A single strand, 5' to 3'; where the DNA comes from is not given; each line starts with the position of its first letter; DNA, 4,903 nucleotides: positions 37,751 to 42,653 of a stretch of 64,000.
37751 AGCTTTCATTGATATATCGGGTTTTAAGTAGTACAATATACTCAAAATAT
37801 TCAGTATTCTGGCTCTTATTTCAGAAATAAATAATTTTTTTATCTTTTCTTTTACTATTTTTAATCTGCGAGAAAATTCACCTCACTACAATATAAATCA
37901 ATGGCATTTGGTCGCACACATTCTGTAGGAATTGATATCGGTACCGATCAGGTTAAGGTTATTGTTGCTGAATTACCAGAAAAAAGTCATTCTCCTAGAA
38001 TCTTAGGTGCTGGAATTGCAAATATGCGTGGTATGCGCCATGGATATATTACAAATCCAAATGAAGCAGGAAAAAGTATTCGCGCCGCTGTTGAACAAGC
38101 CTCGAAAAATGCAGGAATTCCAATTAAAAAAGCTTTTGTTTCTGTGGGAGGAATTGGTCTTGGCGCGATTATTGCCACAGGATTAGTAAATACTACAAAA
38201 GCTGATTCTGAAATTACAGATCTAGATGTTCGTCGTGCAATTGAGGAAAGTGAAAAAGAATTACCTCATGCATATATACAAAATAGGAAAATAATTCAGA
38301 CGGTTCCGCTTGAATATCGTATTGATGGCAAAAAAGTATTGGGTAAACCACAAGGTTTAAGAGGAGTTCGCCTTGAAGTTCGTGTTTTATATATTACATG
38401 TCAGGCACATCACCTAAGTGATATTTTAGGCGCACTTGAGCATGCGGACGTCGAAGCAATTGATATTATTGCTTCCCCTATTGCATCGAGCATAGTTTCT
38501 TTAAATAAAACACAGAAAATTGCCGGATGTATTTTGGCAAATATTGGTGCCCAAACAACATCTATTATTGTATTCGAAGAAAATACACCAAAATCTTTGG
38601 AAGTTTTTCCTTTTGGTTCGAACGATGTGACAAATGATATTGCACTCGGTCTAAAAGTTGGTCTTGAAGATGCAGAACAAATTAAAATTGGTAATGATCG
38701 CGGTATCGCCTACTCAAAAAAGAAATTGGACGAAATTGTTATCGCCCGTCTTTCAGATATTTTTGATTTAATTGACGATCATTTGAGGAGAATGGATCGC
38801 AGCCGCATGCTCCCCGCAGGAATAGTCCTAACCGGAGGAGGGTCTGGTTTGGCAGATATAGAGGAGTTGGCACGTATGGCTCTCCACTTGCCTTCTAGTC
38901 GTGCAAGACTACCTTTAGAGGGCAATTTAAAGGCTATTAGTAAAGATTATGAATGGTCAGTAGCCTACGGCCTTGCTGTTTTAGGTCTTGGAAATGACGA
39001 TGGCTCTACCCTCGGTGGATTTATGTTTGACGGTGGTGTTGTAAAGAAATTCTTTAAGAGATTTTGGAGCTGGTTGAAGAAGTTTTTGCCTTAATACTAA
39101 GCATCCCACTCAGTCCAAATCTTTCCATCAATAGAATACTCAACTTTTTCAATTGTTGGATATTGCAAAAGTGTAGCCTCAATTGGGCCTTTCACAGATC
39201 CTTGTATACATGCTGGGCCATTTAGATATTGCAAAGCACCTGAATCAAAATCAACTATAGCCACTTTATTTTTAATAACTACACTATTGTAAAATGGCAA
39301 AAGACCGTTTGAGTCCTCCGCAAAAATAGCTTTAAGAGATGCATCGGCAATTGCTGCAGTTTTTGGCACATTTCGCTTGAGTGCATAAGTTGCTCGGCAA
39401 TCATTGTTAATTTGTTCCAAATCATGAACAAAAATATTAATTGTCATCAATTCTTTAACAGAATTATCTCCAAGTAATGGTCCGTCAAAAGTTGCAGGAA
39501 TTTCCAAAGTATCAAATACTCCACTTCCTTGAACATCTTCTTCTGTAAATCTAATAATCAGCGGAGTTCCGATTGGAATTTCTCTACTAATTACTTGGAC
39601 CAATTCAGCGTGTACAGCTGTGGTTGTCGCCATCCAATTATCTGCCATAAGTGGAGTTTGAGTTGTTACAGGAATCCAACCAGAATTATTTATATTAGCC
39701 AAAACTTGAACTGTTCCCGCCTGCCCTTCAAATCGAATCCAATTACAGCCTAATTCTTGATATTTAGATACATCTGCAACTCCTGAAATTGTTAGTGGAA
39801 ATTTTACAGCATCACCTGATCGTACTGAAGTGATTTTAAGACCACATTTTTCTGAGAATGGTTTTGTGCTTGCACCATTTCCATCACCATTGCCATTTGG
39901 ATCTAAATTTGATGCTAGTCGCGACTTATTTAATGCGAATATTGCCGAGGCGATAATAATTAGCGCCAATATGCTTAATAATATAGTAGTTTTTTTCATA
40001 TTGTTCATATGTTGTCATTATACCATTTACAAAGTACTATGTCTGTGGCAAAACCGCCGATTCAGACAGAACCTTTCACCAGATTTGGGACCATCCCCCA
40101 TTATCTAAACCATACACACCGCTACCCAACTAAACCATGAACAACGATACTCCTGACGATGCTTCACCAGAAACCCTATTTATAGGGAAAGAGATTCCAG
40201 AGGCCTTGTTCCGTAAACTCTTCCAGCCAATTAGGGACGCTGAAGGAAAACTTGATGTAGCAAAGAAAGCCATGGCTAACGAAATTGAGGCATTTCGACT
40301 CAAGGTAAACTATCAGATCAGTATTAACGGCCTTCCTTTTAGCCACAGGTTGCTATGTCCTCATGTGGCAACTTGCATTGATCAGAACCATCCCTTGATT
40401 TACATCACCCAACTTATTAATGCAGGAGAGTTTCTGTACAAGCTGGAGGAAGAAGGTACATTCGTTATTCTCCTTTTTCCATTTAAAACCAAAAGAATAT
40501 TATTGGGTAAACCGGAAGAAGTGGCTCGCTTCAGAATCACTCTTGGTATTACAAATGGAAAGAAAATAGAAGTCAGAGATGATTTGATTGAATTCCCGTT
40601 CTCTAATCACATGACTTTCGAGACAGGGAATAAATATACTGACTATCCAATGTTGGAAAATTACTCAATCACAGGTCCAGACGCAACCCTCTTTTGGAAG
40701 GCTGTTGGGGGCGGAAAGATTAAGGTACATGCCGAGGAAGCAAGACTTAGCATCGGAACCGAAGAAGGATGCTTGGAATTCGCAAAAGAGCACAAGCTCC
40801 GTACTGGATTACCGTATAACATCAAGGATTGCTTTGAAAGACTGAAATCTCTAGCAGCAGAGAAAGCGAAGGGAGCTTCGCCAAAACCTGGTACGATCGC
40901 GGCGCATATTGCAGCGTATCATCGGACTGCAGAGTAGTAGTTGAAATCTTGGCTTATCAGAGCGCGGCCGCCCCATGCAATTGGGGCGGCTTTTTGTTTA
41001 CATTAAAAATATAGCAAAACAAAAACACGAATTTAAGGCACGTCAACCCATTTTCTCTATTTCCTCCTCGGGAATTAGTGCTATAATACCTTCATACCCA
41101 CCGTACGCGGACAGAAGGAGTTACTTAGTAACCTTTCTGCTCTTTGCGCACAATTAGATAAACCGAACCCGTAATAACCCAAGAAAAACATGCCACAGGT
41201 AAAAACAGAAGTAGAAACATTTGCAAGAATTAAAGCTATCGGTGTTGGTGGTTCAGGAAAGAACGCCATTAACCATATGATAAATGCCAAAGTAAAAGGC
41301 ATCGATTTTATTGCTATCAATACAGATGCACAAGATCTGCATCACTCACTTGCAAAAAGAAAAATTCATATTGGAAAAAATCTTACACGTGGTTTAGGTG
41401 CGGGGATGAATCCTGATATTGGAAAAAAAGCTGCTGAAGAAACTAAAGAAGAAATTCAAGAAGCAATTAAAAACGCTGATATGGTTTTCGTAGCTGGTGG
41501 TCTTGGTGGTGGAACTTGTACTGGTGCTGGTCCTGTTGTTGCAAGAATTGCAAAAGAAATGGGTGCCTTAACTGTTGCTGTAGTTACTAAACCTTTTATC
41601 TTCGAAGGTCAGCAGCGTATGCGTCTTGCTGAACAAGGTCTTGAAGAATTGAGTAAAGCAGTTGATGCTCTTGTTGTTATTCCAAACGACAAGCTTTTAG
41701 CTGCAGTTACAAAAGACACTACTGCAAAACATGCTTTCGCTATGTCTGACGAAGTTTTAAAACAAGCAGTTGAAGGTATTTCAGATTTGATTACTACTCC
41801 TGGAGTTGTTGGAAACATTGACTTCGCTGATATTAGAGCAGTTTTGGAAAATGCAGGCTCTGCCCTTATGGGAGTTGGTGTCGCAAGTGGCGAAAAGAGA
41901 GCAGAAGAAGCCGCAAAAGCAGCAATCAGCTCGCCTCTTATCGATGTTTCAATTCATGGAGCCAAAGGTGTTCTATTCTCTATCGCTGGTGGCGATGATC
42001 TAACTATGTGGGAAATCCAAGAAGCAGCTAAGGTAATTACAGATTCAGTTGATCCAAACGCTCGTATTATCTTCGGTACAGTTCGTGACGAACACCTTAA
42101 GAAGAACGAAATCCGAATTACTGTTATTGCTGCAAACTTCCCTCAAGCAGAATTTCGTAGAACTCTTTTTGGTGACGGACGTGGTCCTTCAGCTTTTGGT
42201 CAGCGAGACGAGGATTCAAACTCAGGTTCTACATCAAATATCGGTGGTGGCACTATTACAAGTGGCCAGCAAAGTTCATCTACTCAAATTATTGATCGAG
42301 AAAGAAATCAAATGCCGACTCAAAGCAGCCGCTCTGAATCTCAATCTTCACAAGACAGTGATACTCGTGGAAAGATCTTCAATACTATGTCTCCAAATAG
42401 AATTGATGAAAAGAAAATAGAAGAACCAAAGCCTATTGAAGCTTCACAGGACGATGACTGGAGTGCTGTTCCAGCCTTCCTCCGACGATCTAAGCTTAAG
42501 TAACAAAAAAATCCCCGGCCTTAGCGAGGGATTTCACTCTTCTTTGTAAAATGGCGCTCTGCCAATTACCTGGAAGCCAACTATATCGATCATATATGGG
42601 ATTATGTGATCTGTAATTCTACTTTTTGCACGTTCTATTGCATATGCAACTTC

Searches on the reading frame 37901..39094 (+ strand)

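Call 8: search_protein_families(library=pfam, proteins=[window:37901-39094:+], max_evalue=0.00001)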
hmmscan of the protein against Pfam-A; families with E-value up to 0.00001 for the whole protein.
window:37901-39094:+ (397 aa): 3 families
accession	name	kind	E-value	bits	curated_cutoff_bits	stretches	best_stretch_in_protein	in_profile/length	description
PF14450.12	FtsA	-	4.3e-21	76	31.8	1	212-337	2-111/127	Cell division protein FtsA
PF02491.25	SHS2_FTSA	-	5.1e-12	46.4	25.4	1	93-166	10-79/79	SHS2 domain inserted in FTSA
PF11104.14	PilM_2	-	2e-06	27.5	27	1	10-329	1-299/340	Type IV pilus assembly protein PilM;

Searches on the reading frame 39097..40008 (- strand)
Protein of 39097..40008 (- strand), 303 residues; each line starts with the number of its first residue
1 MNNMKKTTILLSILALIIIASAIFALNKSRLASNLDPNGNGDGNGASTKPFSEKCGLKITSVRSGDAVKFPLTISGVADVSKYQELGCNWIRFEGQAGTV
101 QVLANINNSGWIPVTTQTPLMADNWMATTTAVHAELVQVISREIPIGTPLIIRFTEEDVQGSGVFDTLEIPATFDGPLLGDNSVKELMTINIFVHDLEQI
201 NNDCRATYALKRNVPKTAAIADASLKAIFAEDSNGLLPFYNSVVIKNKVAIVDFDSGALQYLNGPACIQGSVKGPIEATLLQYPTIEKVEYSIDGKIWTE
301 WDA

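Call 19: search_protein_families(library=pfam, proteins=[window:39097-40008:-], max_evalue=0.1)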
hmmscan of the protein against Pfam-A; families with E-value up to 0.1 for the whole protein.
window:39097-40008:- (303 aa): 1 family
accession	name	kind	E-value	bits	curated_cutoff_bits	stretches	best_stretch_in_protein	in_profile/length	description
PF10646.14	Germane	-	0.0019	19.2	23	1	241-296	59-114/117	Sporulation and spore germination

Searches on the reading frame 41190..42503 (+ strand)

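Call 8: search_protein_families(library=pfam, proteins=[window:41190-42503:+], max_evalue=0.00001)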
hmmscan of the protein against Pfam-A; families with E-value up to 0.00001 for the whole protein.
window:41190-42503:+ (437 aa): 2 families
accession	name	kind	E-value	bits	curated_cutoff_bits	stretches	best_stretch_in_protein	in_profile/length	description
PF00091.31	Tubulin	-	3.7e-48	164.8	33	1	13-172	1-188/190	Tubulin/FtsZ family, GTPase domain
PF12327.13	FtsZ_C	-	1.4e-31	109.1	27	1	223-317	1-94/95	FtsZ family, C-terminal domain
